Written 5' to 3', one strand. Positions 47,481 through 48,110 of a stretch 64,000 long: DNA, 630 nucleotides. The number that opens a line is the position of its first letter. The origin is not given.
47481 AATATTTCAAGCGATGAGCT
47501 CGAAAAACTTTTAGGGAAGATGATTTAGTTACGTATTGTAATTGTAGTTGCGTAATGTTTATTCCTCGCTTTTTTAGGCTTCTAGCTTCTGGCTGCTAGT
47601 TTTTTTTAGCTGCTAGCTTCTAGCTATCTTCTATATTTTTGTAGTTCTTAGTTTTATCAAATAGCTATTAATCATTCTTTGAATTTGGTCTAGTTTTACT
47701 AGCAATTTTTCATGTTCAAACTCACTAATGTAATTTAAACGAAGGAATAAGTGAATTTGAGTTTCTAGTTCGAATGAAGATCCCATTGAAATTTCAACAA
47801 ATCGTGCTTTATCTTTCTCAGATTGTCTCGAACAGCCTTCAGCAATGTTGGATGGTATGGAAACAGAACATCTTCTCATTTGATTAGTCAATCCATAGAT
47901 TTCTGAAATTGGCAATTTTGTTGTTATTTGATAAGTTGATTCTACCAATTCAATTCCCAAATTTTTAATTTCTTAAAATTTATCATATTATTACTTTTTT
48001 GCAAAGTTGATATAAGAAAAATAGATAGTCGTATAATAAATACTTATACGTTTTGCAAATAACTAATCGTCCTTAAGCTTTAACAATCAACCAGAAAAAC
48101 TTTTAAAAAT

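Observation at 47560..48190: Second Avd-like four-helix-bundle gene bounded by inverted GCTAGC-rich repeats (IVS-like stem)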

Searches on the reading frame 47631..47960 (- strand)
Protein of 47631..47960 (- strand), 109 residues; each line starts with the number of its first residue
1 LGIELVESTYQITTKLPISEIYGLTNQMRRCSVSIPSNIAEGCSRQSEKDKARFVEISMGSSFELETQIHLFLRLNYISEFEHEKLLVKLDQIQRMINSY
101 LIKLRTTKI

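Call 6: search_protein_families(library=pfam, proteins=[window:47634-47960:-], max_evalue=0.01)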
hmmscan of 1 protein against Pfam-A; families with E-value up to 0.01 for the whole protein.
window:47634-47960:- (109 aa): 2 families
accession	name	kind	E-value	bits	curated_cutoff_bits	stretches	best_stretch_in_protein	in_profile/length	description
PF05635.17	23S_rRNA_IVP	-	1.1e-33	116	33.8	1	3-99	10-106/106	23S rRNA-intervening sequence protein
PF22296.2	bAvd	-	3.5e-05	24.7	40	1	4-101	9-104/107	bAvd-like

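Call 14: find_encoding_contigs(protein=window:47631-47960:-, flank=10000, max_places=6)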
Protein window:47631-47960:- (109 aa): no gene with exactly this product is on record in the collection.

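Call 23: find_homologous_proteins(query=window:47634-47960:-, max_evalue=1e-10)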
Query window:47634-47960:- (109 aa): 1862 proteins with E <= 1e-10 among 1904 candidates; the best 120 are listed.
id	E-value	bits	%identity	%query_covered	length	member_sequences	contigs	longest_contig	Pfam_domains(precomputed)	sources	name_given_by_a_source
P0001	5.1e-61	221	98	100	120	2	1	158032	PF22296.3,PF05635.18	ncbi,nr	ncbi:MAG: four helix bundle protein [Bacteroidetes bacterium]|nr:four helix bundle protein [Bacteroi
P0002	4.6e-50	186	81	98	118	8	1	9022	PF22296.3,PF05635.18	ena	-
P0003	9.5e-50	185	81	98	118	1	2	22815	PF22296.3,PF05635.18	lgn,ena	-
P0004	1.1e-48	181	79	98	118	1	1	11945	PF05635.18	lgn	-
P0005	9.4e-42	159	95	75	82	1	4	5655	PF05635.18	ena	-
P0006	7.9e-39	150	69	99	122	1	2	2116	PF05635.18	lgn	-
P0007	4.9e-29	118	55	96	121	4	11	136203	PF22296.3,PF05635.18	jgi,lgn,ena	jgi:four helix bundle protein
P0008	9.9e-28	114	53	96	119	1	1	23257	PF22296.3,PF05635.18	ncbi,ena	-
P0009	2.2e-27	113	59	94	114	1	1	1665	PF05635.18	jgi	jgi:four helix bundle protein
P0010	5.6e-27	112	55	94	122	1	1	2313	PF05635.18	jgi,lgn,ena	jgi:four helix bundle protein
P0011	5.7e-27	112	55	94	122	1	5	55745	PF05635.18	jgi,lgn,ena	jgi:four helix bundle protein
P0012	8.7e-27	111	53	97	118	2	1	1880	PF05635.18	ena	-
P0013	1.9e-26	110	57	95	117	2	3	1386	PF05635.18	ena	-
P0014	3.0e-26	109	58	94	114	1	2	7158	PF05635.18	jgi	jgi:four helix bundle protein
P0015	3.1e-26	109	55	95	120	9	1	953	PF05635.18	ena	-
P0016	4.7e-26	109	57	94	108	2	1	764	PF05635.18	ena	-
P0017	8.6e-26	108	52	94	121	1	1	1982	PF05635.18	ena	-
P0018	9.4e-26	108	55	89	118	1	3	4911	PF05635.18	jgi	jgi:four helix bundle protein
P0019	1.0e-25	108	53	94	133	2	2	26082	PF22296.3,PF05635.18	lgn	-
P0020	1.1e-25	108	53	95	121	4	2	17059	PF05635.18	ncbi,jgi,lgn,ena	ncbi:MAG: four helix bundle protein, partial [Bacteroidota bacterium]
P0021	1.2e-25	108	51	97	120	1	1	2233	PF05635.18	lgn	-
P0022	1.2e-25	108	50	94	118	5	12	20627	PF05635.18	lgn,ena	-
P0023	1.2e-25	108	56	95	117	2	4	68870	PF05635.18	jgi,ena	-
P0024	1.6e-25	107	58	94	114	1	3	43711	PF05635.18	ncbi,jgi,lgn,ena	jgi:four helix bundle protein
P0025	2.3e-25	107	55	98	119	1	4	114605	PF05635.18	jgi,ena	-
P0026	2.4e-25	107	54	96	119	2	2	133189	PF22296.3,PF05635.18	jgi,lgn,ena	jgi:four helix bundle protein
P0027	2.6e-25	107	50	96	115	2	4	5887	PF22296.3,PF05635.18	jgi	jgi:four helix bundle protein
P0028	3.7e-25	106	52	94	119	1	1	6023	PF22296.3,PF05635.18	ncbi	ncbi:MAG: four helix bundle protein [Cyclobacteriaceae bacterium]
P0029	4.5e-25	106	55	89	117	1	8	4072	PF05635.18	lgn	-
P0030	5.7e-25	105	59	86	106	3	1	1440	PF05635.18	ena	-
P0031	5.9e-25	105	48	96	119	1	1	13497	PF22296.3,PF05635.18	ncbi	ncbi:MAG: four helix bundle protein [Cyclobacteriaceae bacterium]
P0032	6.1e-25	105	50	94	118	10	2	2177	PF05635.18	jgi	jgi:four helix bundle protein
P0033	7.7e-25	105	55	93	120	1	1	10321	PF05635.18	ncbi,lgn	ncbi:MAG: four helix bundle protein [Ekhidna sp.]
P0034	8.6e-25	105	52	96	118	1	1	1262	PF05635.18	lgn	-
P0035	8.7e-25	105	54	94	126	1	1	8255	PF05635.18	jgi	jgi:four helix bundle protein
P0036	8.9e-25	105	52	94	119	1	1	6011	PF05635.18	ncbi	-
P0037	9.4e-25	105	53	97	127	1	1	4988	PF05635.18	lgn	-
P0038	1.0e-24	105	54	94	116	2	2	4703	PF22296.3,PF05635.18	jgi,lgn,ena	-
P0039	1.2e-24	104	56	94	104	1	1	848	PF05635.18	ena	-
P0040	1.2e-24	104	51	96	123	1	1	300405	PF05635.18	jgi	jgi:four helix bundle protein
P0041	1.2e-24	104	52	97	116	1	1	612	PF22296.3,PF05635.18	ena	-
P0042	1.3e-24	104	51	94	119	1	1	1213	PF22296.3,PF05635.18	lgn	-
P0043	1.3e-24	104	52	96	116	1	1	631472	PF05635.18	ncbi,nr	ncbi:MAG: four helix bundle protein [Lewinellaceae bacterium]|nr:four helix bundle protein [Lewinell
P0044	1.4e-24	104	56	91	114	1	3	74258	PF05635.18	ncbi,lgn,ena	-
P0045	1.5e-24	104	51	97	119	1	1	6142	PF05635.18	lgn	-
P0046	1.6e-24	104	53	97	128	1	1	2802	PF05635.18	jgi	-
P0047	2.0e-24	104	53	96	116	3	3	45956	PF05635.18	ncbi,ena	-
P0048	2.2e-24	104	47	93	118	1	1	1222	PF05635.18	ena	-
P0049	2.3e-24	103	52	91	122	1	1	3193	PF05635.18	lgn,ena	-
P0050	2.4e-24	103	53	92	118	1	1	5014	PF05635.18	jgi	-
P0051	2.4e-24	103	50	94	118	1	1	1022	PF05635.18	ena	-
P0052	2.4e-24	103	51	97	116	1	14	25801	PF22296.3,PF05635.18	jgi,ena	-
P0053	2.4e-24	103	52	97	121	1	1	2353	PF05635.18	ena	-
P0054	2.5e-24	103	49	99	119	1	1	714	PF05635.18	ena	-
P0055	2.6e-24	103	54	97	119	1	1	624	PF05635.18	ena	-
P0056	2.6e-24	103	52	96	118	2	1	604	PF05635.18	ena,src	-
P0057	2.8e-24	103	52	97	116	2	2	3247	PF05635.18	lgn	-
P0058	3.2e-24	103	52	97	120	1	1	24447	PF05635.18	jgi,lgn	jgi:four helix bundle protein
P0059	3.3e-24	103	51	97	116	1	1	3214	PF22296.3,PF05635.18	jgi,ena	-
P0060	3.6e-24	103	51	97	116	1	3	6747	PF22296.3,PF05635.18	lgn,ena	-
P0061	3.7e-24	103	51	97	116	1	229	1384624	PF22296.3,PF05635.18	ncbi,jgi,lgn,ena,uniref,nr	ncbi:MAG: four helix bundle protein [Saprospiraceae bacterium]|jgi:four helix bundle protein|uniref:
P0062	3.9e-24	103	49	98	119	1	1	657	PF22296.3,PF05635.18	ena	-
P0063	4.0e-24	103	52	97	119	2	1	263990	PF05635.18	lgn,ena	-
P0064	4.4e-24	103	52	84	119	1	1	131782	PF05635.18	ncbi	ncbi:MAG: four helix bundle protein [Cyclobacteriaceae bacterium]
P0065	4.6e-24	102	49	96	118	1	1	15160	PF05635.18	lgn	-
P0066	5.1e-24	102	49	96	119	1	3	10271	PF05635.18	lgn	-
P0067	5.2e-24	102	49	97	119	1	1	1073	PF05635.18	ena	-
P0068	5.4e-24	102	52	94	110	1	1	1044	PF05635.18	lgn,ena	-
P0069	5.7e-24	102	53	94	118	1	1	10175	PF05635.18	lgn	-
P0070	5.7e-24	102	52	97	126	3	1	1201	PF05635.18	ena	-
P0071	6.3e-24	102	51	96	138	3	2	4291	PF05635.18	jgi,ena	-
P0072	6.4e-24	102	52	94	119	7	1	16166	PF22296.3,PF05635.18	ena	-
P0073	6.6e-24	102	50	95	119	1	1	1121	PF22296.3,PF05635.18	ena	-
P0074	6.6e-24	102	50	95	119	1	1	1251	PF22296.3,PF05635.18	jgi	-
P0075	6.8e-24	102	50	95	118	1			PF22296.3,PF05635.18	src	-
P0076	6.9e-24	102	52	89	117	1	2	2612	PF22296.3,PF05635.18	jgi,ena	-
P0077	7.0e-24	102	51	97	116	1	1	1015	PF05635.18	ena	-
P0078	7.1e-24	102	53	90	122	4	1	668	PF05635.18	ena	-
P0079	7.2e-24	102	51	97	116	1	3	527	PF05635.18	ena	-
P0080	7.2e-24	102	50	97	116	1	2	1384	PF22296.3,PF05635.18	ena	-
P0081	8.6e-24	102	51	92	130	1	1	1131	PF22296.3,PF05635.18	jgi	-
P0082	8.8e-24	102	53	87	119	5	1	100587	PF22296.3,PF05635.18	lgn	-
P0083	8.9e-24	102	48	97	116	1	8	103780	PF22296.3,PF05635.18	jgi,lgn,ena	-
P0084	9.2e-24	102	51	98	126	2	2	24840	PF05635.18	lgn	-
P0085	9.3e-24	102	52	97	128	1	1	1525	PF05635.18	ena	-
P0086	9.4e-24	101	49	97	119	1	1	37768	PF22296.3,PF05635.18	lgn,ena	-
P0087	9.5e-24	101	51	94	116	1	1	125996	PF05635.18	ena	-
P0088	9.7e-24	101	53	90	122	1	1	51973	PF05635.18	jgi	jgi:four helix bundle protein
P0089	9.8e-24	101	50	97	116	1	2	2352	PF22296.3,PF05635.18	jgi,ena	-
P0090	1.0e-23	101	49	96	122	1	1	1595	PF05635.18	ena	-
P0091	1.1e-23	101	51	96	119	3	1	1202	PF05635.18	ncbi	-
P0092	1.1e-23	101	53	94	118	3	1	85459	PF05635.18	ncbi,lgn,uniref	ncbi:MAG: four helix bundle protein [Imperialibacter sp.]|uniref:four helix bundle protein n=1 Tax=I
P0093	1.1e-23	101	53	96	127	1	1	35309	PF05635.18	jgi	jgi:four helix bundle protein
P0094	1.1e-23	101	53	91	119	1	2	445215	PF22296.3,PF05635.18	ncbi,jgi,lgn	-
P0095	1.1e-23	101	55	87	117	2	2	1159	PF05635.18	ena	-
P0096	1.1e-23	101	50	90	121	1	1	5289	PF22296.3,PF05635.18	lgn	-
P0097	1.2e-23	101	53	97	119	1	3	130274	PF22296.3,PF05635.18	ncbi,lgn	-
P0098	1.3e-23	101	54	97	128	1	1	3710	PF05635.18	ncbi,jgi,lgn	-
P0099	1.3e-23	101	51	94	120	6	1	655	PF05635.18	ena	-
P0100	1.4e-23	101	50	90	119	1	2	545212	PF05635.18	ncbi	-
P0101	1.4e-23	101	51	89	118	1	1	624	PF05635.18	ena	-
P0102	1.5e-23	101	53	94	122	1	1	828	PF05635.18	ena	-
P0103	1.5e-23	101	49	99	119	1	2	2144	PF05635.18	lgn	-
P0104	1.7e-23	101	54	94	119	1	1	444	PF22296.3,PF05635.18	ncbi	-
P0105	1.8e-23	101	50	90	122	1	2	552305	PF05635.18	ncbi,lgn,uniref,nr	ncbi:four helix bundle protein [Croceitalea sp. MTPC5]|uniref:four helix bundle protein n=1 Tax=Croc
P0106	1.8e-23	101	50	95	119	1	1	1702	PF05635.18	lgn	-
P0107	1.8e-23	101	50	95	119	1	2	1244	PF22296.3,PF05635.18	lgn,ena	-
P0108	1.9e-23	101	53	95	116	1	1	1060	PF05635.18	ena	-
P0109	2.0e-23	100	50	99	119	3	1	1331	PF05635.18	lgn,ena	-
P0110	2.0e-23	100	52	90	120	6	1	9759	PF05635.18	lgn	-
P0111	2.0e-23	100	52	97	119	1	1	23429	PF05635.18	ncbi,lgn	-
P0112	2.3e-23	100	52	97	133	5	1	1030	PF05635.18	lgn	-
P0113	2.3e-23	100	50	95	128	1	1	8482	PF22296.3,PF05635.18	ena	-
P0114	2.4e-23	100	51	95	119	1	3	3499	PF05635.18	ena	-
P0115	2.5e-23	100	49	95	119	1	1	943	PF05635.18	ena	-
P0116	2.5e-23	100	58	88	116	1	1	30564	PF05635.18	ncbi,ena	-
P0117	2.6e-23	100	50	96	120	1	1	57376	PF22296.3,PF05635.18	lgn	-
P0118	2.6e-23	100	53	97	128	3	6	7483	PF05635.18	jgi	jgi:four helix bundle protein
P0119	2.6e-23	100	48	97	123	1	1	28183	PF05635.18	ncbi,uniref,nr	ncbi:four helix bundle protein [uncultured Microscilla sp.]|uniref:four helix bundle protein n=1 Tax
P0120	2.6e-23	100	51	95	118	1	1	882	PF05635.18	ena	-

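Call 24: find_encoding_contigs(protein=P0001, flank=6000, max_places=4)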
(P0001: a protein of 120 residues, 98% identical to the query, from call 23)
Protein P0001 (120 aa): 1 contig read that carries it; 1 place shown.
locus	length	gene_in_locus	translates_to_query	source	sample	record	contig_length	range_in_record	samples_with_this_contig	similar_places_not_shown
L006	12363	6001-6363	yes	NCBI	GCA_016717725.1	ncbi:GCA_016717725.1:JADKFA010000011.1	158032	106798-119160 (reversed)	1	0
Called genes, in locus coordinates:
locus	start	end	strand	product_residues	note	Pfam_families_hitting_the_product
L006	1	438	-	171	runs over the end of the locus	-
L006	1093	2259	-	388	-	-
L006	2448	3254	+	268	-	PF00106:adh_short, PF08659:KR, PF23441:SDR (weak), PF13561:adh_short_C2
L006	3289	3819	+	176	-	PF13174:TPR_6 (weak)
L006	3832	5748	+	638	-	PF13231:PMT_2, PF00515:TPR_1, PF07719:TPR_2 (weak), PF13424:TPR_12 (weak), PF14559:TPR_19 (weak), PF13424:TPR_12, PF13414:TPR_11, PF13432:TPR_16, +10 more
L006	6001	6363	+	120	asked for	PF22296:bAvd (weak), PF05635:23S_rRNA_IVP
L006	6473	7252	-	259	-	PF19293:CdaA_N, PF02457:DAC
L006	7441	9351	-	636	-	PF00270:DEAD, PF00271:Helicase_C, PF16124:RecQ_Zn_bind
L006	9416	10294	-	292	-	PF00582:Usp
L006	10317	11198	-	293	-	PF00582:Usp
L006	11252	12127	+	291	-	PF01048:PNP_UDP_1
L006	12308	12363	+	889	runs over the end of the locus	PF18962:Por_Secre_tail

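Call 25: find_encoding_contigs(protein=P0003, flank=6000, max_places=4)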
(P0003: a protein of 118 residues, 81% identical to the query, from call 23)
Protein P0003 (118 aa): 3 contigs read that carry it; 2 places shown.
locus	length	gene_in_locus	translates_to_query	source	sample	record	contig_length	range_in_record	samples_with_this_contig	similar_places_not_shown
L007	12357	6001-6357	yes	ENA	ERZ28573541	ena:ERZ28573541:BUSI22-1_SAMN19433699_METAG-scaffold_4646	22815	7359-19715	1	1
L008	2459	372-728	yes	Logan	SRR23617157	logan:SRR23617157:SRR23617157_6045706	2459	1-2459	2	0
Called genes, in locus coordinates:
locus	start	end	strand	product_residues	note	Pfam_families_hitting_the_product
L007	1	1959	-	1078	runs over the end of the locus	PF13585:CHU_C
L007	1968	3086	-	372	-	PF00801:PKD (weak), PF18911:PKD_4 (weak), PF13585:CHU_C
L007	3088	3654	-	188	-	PF04542:Sigma70_r2, PF08281:Sigma70_r4_2, PF04545:Sigma70_r4 (weak)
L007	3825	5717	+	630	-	PF00009:GTP_EFTU, PF03144:GTP_EFTU_D2, PF14492:EFG_III (weak), PF00679:EFG_C, PF06421:LepA_C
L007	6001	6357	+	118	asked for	PF22296:bAvd (weak), PF05635:23S_rRNA_IVP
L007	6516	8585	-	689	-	PF01483:P_proprotein, PF08757:CotH, PF18962:Por_Secre_tail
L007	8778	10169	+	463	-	PF09423:PhoD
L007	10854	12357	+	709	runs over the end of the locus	PF02897:Peptidase_S9_N, PF00326:Peptidase_S9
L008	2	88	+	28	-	?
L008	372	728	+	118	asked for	PF22296:bAvd (weak), PF05635:23S_rRNA_IVP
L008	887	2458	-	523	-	?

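Call 26: find_encoding_contigs(protein=P0004, flank=6000, max_places=4)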
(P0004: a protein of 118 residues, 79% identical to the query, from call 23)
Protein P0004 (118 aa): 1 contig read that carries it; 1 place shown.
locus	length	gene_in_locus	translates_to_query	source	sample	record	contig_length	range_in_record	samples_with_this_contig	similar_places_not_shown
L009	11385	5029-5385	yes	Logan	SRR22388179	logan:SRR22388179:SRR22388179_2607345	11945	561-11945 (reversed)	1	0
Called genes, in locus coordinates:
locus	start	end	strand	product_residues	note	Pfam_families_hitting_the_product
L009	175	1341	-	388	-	-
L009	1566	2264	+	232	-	PF00106:adh_short, PF08659:KR, PF13561:adh_short_C2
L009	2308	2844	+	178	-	PF13174:TPR_6 (faint)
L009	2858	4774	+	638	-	PF00515:TPR_1 (weak), PF07719:TPR_2 (weak), PF13424:TPR_12 (weak), PF14559:TPR_19 (weak), PF13424:TPR_12 (weak), PF13414:TPR_11, PF13432:TPR_16, PF14559:TPR_19 (weak), +9 more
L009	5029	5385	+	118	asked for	PF05635:23S_rRNA_IVP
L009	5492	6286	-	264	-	PF19293:CdaA_N, PF02457:DAC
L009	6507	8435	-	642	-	PF00270:DEAD, PF00271:Helicase_C, PF16124:RecQ_Zn_bind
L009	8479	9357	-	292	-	PF00582:Usp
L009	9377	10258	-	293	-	PF00582:Usp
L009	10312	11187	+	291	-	PF01048:PNP_UDP_1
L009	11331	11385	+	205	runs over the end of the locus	?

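Call 33: find_related_loci(query=A1, collection=genome_contigs, flank=5000)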
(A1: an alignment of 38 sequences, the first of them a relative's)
Query A1 (120 aa) in genome_contigs; peptide patterns used: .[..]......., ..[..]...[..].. (x = any residue, [..] = any of these).
600 stretches matched a pattern (row limit reached: there are more); 596 encode a relative of the query (tblastn E <= 1e-3); the best 80 are kept; 80 distinct loci.
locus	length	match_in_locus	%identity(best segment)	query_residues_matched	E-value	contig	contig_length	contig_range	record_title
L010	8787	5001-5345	53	1-116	4e-37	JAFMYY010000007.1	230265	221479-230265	Cesiribacteraceae bacterium YIM B00369 Scaffold7, whole genome shotgun sequence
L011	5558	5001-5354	51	1-118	1e-36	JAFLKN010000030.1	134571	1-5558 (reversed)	MAG: Prolixibacteraceae bacterium isolate LaCa_MAG_6 c_000000000213, whole genome shotgun sequence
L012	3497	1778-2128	50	1-117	4e-36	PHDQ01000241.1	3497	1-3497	MAG: Bacteroidetes bacterium HGW-Bacteroidetes-13 08E140C01_10kDa_scaffold_7262, whole genome shotgun sequence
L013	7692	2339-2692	50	1-118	2e-35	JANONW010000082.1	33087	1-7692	MAG: Prolixibacteraceae bacterium isolate VAR_43_metabat_282_sub VAR_43_k141_2754337, whole genome shotgun sequence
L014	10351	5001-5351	52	1-117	3e-35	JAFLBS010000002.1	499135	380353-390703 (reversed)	MAG: Flavobacteriales bacterium isolate UWPOB_FLAVO2 gnl_X_HGIHAMPF_2, whole genome shotgun sequence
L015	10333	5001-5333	52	4-118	1e-34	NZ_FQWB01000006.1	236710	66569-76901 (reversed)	Flavobacterium fluvii strain DSM 19978, whole genome shotgun sequence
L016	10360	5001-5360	53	1-118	1e-34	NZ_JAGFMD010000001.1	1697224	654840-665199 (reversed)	Roseivirga sp. E12 scaffold_1_length=1697225, whole genome shotgun sequence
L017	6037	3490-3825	54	1-112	3e-34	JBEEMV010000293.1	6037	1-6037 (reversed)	MAG: Bacteroidota bacterium isolate comocreek_2019_sw_WHONDRS-S19S_0026_B_bin.5 scaffold_867860, whole genome shotgun se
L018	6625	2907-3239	52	4-118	2e-34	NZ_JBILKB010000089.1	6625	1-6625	MAG: Flavobacterium sp. isolate ME2017-06-20_3300042352_group7_bin86 Rohwer_bin905_scaffold_4119_c1, whole genome shotgu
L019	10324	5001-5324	55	1-108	6e-34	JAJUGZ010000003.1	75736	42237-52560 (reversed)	MAG: Bacteroidota bacterium isolate bin51 k141_83946_length_75736_cov_218.5173, whole genome shotgun sequence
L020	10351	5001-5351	49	1-117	7e-34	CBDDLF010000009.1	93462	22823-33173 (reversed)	MAG: Crocinitomicaceae bacterium isolate 54ff5f61-cf0c-4fd5-b6d0-428621afa39a genome assembly, contig: contig_9, whole g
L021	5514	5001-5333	50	4-118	3e-34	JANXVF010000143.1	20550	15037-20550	MAG: Flavobacterium sp. isolate 341R_metabat_127 341R_k141_803374, whole genome shotgun sequence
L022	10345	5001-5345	51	1-115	9e-34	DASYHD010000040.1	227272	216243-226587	MAG TPA_asm: Flavisolibacter sp. isolate SMAG_U4231 k141_5226, whole genome shotgun sequence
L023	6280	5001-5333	49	1-111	2e-33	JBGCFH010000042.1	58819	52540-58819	MAG: Saprospiraceae bacterium isolate SGMAG-26 contig42, whole genome shotgun sequence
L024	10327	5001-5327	48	4-112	1e-32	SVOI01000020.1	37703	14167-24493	MAG: Oscillospiraceae bacterium isolate SIG561 NODE_6054_length_37703_cov_3.305647, whole genome shotgun sequence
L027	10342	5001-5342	50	3-116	2e-32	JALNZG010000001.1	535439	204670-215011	MAG: Ignavibacteriaceae bacterium isolate SO_2017_GW3 bin 6 scaffold_16_c1_OW296A_2017, whole genome shotgun sequence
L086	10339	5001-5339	46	3-115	3e-29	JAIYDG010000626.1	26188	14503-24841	MAG: Bacteroidetes bacterium isolate H1_MAG_00027 pond_H1_MAG_00027_000000000045, whole genome shotgun sequence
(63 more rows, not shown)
